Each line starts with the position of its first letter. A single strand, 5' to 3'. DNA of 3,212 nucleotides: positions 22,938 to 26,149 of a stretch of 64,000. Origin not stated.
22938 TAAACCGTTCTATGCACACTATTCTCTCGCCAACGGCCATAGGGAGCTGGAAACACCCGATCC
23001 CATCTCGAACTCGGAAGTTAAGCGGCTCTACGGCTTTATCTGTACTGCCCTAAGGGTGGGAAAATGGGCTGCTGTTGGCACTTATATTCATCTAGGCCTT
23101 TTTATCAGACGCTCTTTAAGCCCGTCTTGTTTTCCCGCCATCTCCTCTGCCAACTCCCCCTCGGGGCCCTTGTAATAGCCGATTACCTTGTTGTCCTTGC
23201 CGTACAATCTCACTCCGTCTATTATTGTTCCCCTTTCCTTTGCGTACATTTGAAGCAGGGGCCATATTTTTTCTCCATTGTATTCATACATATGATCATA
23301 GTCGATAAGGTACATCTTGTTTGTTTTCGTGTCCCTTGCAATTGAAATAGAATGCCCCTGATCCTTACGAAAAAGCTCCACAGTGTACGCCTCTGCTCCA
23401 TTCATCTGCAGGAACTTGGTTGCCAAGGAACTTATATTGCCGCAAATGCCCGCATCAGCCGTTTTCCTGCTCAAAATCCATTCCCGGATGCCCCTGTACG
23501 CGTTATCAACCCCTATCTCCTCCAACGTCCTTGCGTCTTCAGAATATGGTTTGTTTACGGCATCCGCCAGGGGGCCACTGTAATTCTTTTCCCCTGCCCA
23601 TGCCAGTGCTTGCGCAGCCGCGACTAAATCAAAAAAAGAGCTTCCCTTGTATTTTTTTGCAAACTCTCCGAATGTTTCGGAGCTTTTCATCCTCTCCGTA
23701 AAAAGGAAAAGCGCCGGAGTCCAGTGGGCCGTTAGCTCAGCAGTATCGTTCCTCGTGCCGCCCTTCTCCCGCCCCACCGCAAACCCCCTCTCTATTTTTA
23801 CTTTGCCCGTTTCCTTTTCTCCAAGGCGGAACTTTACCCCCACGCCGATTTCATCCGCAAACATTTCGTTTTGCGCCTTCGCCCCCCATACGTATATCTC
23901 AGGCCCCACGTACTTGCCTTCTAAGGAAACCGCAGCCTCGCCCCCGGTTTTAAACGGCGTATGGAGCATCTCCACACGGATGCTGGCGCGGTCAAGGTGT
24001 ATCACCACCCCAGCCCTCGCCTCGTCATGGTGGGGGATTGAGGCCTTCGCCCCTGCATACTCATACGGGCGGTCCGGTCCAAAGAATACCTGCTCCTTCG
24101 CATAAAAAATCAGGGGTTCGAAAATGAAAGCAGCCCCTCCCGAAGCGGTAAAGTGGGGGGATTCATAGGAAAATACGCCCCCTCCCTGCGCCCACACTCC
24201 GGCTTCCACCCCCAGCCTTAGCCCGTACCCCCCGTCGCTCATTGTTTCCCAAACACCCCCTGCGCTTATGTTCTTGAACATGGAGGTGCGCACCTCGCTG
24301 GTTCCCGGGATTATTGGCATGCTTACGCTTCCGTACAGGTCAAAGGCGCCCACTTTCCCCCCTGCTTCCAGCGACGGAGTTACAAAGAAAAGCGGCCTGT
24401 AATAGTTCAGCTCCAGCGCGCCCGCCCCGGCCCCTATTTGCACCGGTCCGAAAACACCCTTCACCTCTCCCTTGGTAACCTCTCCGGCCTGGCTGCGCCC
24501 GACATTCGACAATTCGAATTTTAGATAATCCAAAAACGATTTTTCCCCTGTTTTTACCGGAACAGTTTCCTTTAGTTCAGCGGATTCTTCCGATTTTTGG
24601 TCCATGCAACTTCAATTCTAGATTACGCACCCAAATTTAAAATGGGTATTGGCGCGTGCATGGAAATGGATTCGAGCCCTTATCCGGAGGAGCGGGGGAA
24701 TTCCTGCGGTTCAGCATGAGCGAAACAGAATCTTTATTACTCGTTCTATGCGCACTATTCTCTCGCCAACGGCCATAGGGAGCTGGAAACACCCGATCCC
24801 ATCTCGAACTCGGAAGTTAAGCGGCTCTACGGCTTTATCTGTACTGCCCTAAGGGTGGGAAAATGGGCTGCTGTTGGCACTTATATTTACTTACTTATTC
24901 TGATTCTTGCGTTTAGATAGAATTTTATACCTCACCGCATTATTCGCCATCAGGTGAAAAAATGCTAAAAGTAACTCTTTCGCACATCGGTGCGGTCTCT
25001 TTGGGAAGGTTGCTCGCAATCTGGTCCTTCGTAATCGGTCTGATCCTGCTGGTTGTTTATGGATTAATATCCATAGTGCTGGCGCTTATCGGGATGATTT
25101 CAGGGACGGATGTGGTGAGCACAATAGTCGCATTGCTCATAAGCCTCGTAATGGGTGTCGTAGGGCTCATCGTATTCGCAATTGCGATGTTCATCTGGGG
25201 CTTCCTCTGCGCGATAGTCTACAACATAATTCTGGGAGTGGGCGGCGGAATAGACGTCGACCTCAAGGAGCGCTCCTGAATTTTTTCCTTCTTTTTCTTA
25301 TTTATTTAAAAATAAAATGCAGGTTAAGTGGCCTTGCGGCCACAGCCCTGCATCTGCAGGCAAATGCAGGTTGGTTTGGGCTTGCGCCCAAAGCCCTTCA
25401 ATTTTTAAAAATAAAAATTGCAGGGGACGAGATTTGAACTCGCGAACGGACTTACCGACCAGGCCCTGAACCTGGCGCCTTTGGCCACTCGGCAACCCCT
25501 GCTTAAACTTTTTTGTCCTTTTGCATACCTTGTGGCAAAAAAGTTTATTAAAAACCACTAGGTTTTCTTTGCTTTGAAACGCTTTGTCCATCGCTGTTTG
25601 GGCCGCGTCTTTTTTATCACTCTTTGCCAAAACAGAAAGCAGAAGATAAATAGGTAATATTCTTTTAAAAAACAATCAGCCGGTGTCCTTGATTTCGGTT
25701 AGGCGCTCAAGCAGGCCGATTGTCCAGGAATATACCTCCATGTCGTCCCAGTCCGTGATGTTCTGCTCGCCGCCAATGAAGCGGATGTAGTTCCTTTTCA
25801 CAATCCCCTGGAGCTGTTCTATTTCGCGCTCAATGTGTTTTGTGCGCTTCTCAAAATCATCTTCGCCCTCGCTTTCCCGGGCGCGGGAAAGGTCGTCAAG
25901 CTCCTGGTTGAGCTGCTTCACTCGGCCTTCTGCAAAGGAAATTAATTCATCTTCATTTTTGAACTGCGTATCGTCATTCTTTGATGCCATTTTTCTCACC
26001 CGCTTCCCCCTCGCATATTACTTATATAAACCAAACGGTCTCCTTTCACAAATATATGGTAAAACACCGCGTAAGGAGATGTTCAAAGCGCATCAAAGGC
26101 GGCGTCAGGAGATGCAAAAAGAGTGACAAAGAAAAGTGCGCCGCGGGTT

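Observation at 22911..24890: Two near-identical 5S rRNA genes (with their promoter-like upstream segments) flank a single protein-coding gene on the opposite strand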

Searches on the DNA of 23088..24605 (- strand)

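Call 12: search_rna_families(source=L001, threshold=gathering)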
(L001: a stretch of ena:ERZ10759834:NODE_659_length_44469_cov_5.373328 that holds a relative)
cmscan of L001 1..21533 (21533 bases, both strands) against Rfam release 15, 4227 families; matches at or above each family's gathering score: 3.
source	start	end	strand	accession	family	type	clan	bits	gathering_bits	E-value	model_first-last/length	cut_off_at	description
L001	11540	11654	-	RF00001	5S_rRNA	Gene; rRNA;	CL00113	76.7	38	5.7e-15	1-120/120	no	5S ribosomal RNA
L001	314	385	+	RF00005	tRNA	Gene; tRNA;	CL00001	63.8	29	5.3e-12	1-71/71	no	tRNA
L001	2597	2680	+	RF00005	tRNA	Gene; tRNA;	CL00001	58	29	2.1e-10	1-71/71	no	tRNA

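Call 18: search_rna_families(sources=[L002, L003], threshold=gathering)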
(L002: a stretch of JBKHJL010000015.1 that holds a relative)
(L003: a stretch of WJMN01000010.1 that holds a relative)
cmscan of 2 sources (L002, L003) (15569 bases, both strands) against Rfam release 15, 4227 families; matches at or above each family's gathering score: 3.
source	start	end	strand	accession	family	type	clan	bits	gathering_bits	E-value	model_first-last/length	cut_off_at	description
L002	7534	7648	-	RF00001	5S_rRNA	Gene; rRNA;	CL00113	77.2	38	3e-15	1-120/120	no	5S ribosomal RNA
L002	1175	1246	+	RF00005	tRNA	Gene; tRNA;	CL00001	63.8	29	3.8e-12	1-71/71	no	tRNA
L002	3450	3533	+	RF00005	tRNA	Gene; tRNA;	CL00001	58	29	1.6e-10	1-71/71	no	tRNA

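Call 33: search_rna_families(sources=[L004, L005], threshold=gathering)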
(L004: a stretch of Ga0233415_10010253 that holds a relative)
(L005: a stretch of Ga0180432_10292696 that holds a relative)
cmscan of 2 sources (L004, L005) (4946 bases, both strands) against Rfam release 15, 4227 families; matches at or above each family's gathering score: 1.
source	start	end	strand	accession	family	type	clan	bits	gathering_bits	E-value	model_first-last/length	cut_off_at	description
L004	2356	2470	-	RF00001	5S_rRNA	Gene; rRNA;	CL00113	74.2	38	6.2e-15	1-120/120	no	5S ribosomal RNA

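Call 43: search_rna_families(sources=[L006, L007, L008, L009, L010, L011, L012, L013, L014, L015], threshold=gathering)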
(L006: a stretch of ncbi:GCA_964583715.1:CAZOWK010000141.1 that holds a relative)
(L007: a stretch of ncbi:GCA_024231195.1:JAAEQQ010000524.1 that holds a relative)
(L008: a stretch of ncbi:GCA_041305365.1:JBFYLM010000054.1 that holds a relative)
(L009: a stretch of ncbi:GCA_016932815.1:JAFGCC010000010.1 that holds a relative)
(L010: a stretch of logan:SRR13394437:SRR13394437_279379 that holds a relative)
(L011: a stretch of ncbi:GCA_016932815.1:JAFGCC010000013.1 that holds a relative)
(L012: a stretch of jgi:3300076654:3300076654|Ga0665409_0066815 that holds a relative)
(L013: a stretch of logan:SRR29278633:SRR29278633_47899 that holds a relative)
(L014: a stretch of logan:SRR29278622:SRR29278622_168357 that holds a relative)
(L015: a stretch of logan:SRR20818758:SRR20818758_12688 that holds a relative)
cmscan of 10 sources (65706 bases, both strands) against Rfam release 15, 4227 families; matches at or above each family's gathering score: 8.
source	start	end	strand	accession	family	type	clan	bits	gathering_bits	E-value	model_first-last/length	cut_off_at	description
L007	5589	5703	-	RF00001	5S_rRNA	Gene; rRNA;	CL00113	73.5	38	1.2e-13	1-120/120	no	5S ribosomal RNA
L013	5622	5736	-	RF00001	5S_rRNA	Gene; rRNA;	CL00113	72.1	38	2.8e-13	1-120/120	no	5S ribosomal RNA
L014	2471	2585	-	RF00001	5S_rRNA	Gene; rRNA;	CL00113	72.1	38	2.8e-13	1-120/120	no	5S ribosomal RNA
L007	1958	2029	+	RF00005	tRNA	Gene; tRNA;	CL00001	66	29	3.9e-12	1-71/71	no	tRNA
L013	2647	2718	+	RF00005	tRNA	Gene; tRNA;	CL00001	66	29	3.9e-12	1-71/71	no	tRNA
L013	3243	3326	+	RF00005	tRNA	Gene; tRNA;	CL00001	54.6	29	5.6e-09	1-71/71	no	tRNA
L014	92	175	+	RF00005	tRNA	Gene; tRNA;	CL00001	54.6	29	5.6e-09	1-71/71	no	tRNA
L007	2695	2778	+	RF00005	tRNA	Gene; tRNA;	CL00001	51.1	29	5e-08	1-71/71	no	tRNA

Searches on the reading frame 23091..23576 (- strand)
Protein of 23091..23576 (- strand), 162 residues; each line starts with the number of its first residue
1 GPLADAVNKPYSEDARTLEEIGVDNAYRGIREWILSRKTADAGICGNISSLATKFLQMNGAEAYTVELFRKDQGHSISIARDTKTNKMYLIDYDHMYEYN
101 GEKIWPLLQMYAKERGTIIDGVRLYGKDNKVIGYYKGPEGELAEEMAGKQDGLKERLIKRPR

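Call 56: search_solved_structures(query=window:23091-23576:-, max_evalue=10, show_alignments=2)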
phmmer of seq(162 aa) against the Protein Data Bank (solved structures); distinct sequences matched with E-value up to 10: 0.

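Call 59: search_solved_structures(query=A7, max_evalue=10, show_alignments=3)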
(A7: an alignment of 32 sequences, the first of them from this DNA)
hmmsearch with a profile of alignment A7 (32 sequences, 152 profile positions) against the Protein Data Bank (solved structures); distinct sequences matched with E-value up to 10: 6.
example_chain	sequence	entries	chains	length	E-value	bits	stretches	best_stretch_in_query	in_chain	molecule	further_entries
4xz7_A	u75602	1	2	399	0.0016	21.4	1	16-87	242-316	Putative uncharacterized protein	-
5uqj_A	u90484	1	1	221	0.07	16.1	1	39-95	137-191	U6 snRNA phosphodiesterase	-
2g3v_A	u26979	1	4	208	0.21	14.5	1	81-138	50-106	CAG pathogenicity island protein 13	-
8qua_A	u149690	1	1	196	0.54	13.2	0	78-100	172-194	Probable GTP-binding protein EngB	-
1u2p_A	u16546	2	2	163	1.5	11.7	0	38-74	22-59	low molecular weight protein-tyrosine-phosphatase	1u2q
2luo_A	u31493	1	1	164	1.6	11.7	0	38-74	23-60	LOW MOLECULAR WEIGHT PROTEIN-TYROSINE-PHOSPHATASE A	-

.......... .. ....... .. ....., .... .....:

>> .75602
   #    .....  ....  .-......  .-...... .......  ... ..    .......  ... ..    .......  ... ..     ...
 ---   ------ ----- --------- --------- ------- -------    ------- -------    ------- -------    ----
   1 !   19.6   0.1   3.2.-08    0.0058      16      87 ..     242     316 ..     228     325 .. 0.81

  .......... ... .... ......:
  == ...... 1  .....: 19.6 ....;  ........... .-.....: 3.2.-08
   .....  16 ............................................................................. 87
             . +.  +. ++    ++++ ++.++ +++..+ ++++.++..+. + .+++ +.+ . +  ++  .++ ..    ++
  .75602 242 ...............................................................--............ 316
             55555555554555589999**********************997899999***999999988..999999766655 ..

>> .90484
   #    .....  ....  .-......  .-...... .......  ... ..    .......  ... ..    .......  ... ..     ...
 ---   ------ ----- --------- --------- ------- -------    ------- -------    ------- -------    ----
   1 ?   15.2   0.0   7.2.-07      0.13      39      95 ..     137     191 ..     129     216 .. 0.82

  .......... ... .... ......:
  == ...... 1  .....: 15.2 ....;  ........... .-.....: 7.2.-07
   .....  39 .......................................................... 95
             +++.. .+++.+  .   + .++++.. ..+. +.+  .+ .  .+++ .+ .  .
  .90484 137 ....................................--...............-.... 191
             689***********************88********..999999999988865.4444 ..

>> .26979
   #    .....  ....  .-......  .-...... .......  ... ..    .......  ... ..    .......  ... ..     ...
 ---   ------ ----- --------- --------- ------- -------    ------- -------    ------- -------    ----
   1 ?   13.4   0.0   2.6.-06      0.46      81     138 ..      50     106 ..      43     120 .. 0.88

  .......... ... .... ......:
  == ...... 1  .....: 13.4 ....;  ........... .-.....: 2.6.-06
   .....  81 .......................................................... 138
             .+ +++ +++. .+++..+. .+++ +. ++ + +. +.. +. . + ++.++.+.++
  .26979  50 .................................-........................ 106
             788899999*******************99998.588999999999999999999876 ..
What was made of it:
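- On Transglutaminase-like / papain-like cysteine peptidases (PF01841, clan CA): The profile hits PDB 4xz7 at E 0.0016 with Cys, His and Asp aligned (call 59), but the depositors name it only 'putative uncharacterized protein'.
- Closest known: Transglutaminase-like / papain-like cysteine peptidase superfamily. Same: The motif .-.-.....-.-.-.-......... aligns with PDB 4xz7 (call 59).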

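Call 65: find_homologous_proteins(query=A7, max_evalue=0.001)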
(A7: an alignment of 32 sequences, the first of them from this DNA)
Query A7 (32 sequences): 1168 candidates shared short words with the query, none scored E <= 0.001.
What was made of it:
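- Tried and rejected: find_homologous_proteins with the C-terminal domain alignment returned nothing (call 65).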

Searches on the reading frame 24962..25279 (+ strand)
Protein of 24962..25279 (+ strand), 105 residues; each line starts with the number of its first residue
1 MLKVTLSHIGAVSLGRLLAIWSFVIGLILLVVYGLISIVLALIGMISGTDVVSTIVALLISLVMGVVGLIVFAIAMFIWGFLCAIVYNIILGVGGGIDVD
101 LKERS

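Call 7: search_protein_families(library=pfam, proteins=[window:24962-25279:+], max_evalue=0.1)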
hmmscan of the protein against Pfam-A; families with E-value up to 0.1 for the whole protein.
window:24962-25279:+ (105 aa): 1 family
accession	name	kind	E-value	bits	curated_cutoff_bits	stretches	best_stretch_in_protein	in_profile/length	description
PF12089.13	DUF3566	-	0.0089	16.8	22.2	0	3-103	5-118/118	Transmembrane domain of unknown function (DUF3566)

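Call 67: search_protein_families(library=ncbifam, proteins=[window:24962-25279:+], max_evalue=0.1)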
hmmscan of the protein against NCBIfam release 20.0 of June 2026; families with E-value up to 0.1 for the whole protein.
window:24962-25279:+ (105 aa): 0 families

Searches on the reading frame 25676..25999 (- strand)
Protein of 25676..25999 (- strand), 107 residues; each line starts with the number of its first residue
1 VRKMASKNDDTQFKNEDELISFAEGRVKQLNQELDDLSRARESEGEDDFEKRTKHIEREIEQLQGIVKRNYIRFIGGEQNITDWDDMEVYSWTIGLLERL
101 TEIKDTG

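Call 7: search_protein_families(library=pfam, proteins=[window:25676-25999:-], max_evalue=0.1)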
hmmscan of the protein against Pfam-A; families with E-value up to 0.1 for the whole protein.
window:25676-25999:- (107 aa): 2 families
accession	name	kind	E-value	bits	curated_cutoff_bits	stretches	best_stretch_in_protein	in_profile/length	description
PF06428.16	Sec2p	-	0.025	15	28.5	0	13-39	2-28/92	GDP/GTP exchange factor Sec2p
PF16526.10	CLZ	-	0.077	13.8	26.7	0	37-69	17-49/71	C-terminal leucine zipper domain of cyclic nucleotide-gated channels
